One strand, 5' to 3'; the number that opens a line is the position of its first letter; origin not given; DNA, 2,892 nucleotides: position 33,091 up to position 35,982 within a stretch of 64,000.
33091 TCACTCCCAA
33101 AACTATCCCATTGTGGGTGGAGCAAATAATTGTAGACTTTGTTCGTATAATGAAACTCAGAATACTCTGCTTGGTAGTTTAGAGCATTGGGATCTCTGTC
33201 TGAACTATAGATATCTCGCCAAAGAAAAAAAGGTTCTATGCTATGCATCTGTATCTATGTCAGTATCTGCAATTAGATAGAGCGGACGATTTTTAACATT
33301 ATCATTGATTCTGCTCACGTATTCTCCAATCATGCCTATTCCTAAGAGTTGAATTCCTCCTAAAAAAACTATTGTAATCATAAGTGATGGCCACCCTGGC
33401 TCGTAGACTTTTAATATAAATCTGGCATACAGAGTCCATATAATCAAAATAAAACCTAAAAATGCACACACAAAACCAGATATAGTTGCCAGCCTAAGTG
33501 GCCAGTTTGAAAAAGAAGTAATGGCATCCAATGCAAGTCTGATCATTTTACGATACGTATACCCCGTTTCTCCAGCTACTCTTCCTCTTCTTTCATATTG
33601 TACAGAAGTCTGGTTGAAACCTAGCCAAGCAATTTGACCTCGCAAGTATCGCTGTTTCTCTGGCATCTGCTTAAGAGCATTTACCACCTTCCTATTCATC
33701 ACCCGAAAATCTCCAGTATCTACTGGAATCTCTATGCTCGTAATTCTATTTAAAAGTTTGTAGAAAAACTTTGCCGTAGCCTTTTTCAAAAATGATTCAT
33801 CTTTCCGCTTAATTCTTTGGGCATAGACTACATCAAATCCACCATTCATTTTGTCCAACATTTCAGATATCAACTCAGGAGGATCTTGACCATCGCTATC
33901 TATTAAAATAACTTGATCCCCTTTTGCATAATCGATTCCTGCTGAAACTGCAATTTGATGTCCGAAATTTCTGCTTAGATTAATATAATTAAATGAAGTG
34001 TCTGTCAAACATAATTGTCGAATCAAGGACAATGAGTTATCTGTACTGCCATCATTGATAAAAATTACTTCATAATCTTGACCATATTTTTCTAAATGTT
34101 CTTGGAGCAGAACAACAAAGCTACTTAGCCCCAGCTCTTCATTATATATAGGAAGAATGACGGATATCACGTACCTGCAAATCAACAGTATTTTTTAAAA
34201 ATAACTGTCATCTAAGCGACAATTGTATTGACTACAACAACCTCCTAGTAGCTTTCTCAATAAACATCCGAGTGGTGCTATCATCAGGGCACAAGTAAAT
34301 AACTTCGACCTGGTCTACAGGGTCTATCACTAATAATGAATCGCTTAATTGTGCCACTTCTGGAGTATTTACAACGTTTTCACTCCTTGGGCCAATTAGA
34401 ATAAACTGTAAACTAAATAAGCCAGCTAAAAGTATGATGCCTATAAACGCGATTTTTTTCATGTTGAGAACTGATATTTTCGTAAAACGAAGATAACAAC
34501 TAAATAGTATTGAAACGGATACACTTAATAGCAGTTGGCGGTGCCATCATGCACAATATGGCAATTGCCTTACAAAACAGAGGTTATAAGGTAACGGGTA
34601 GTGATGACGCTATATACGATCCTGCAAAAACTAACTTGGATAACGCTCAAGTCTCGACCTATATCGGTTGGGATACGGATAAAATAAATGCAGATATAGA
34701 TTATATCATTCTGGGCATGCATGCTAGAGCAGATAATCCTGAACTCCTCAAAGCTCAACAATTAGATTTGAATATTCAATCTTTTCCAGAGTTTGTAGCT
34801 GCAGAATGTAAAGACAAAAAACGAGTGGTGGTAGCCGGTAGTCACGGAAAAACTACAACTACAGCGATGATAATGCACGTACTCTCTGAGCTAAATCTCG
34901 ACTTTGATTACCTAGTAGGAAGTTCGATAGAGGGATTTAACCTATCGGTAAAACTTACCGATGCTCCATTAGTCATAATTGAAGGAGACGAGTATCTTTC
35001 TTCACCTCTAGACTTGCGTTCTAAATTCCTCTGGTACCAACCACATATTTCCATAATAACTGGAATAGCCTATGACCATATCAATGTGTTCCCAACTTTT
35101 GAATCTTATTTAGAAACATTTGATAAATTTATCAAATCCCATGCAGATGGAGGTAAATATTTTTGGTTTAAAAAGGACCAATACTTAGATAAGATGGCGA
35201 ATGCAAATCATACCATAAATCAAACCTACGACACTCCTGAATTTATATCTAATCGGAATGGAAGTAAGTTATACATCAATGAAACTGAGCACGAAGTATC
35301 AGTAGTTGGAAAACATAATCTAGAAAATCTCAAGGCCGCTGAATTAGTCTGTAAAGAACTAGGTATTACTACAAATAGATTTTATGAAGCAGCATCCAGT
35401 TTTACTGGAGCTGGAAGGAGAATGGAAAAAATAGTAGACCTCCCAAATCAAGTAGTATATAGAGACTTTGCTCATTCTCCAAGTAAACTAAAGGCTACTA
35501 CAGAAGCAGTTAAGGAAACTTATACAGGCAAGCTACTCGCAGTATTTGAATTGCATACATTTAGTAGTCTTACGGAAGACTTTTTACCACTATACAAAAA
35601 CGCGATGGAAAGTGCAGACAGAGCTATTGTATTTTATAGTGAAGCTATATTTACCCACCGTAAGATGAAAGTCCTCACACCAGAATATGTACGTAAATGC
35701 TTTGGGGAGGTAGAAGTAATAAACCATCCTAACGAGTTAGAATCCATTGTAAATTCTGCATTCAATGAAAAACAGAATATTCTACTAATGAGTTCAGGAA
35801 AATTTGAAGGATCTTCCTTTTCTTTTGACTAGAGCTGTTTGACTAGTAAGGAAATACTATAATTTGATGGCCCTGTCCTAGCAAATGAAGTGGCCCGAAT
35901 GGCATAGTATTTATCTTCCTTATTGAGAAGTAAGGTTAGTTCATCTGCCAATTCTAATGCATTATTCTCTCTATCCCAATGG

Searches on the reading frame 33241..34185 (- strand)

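Call 71: search_protein_families(library=pfam, proteins=[window:33241-34185:-], max_evalue=0.0001)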
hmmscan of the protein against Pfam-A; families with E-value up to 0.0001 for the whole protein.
window:33241-34185:- (314 aa): 2 families
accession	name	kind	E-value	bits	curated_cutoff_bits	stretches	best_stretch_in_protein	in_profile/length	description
PF00535.33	Glycos_transf_2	-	3.1e-34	118.8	23.3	1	8-169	1-165/168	Glycosyl transferase family 2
PF10111.15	Glyco_tranf_2_2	-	4.9e-07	29.9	27.3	1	8-110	1-103/276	Glycosyltransferase like family 2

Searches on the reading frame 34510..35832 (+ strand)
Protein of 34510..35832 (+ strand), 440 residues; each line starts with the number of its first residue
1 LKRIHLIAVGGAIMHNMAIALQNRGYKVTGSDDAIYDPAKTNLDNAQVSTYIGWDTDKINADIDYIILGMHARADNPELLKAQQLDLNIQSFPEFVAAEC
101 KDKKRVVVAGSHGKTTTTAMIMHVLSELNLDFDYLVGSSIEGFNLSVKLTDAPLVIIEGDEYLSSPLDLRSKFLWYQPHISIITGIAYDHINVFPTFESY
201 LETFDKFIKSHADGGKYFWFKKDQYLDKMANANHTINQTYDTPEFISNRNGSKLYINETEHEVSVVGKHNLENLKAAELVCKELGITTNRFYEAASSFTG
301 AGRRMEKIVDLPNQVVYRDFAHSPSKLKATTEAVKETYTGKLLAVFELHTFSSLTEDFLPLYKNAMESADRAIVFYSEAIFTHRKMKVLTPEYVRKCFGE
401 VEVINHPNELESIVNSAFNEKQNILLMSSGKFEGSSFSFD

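Call 72: search_protein_families(library=pfam, proteins=[window:34510-35832:+], max_evalue=0.0001)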
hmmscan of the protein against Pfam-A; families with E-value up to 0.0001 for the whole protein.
window:34510-35832:+ (440 aa): 3 families
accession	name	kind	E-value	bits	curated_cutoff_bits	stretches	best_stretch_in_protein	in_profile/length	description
PF08245.18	Mur_ligase_M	-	4.6e-15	56.6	24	1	108-279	1-198/200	Mur ligase middle domain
PF01225.30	Mur_ligase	-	4e-10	40.4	21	1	3-100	1-91/95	Mur ligase family, catalytic domain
PF02875.26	Mur_ligase_C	-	3.1e-08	34.9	28.4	1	303-430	1-127/127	Mur ligase, glutamate ligase domain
